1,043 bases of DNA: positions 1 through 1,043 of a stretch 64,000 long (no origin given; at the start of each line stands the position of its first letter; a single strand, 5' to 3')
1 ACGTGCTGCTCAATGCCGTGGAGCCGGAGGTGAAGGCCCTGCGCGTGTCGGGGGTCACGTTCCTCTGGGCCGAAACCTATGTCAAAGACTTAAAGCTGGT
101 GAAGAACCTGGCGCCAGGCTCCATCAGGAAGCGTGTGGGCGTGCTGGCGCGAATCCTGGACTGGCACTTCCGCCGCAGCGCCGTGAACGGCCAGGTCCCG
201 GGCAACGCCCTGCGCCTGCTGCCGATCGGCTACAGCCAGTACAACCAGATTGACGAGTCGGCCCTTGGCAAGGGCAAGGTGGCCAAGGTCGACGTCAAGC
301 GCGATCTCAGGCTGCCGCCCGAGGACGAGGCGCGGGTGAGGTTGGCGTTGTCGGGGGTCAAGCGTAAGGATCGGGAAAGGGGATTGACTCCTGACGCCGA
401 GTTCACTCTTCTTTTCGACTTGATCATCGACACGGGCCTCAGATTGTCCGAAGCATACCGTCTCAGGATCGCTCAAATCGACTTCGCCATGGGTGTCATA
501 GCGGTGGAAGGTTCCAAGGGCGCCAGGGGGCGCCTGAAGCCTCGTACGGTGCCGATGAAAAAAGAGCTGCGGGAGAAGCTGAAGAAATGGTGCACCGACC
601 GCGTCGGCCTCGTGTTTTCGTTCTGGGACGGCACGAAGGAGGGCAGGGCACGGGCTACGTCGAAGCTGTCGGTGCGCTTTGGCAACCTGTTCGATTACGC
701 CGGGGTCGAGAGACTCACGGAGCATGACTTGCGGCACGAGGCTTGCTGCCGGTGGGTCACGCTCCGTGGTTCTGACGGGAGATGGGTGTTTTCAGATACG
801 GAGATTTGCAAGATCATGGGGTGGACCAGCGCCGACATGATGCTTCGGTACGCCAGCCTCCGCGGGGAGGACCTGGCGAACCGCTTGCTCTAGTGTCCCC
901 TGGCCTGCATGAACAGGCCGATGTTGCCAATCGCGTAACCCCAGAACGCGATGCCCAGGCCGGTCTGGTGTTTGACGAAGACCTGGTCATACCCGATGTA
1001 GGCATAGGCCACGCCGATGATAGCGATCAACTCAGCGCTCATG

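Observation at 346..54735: Genome-wide asymmetric 11-13 bp motif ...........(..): at least 27 exact copies, stoperator-like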

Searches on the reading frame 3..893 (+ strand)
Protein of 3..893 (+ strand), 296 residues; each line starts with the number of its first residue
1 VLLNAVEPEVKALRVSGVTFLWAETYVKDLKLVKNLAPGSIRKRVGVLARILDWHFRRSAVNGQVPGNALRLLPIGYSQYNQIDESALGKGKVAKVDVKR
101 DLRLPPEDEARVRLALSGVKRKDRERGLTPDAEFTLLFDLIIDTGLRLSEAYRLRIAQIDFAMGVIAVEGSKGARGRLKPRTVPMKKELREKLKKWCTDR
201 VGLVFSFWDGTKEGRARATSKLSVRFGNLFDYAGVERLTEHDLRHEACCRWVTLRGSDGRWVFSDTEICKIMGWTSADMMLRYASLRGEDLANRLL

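Call 35: search_protein_families(library=pfam, proteins=[window:3-893:+], max_evalue=0.01)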
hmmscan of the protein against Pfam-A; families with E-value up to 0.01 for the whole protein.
window:3-893:+ (296 aa): 1 family
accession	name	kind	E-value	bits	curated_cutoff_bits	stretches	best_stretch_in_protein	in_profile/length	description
PF00589.27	Phage_integrase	-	9.6e-16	58.5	27.1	1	135-286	25-168/172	Phage integrase family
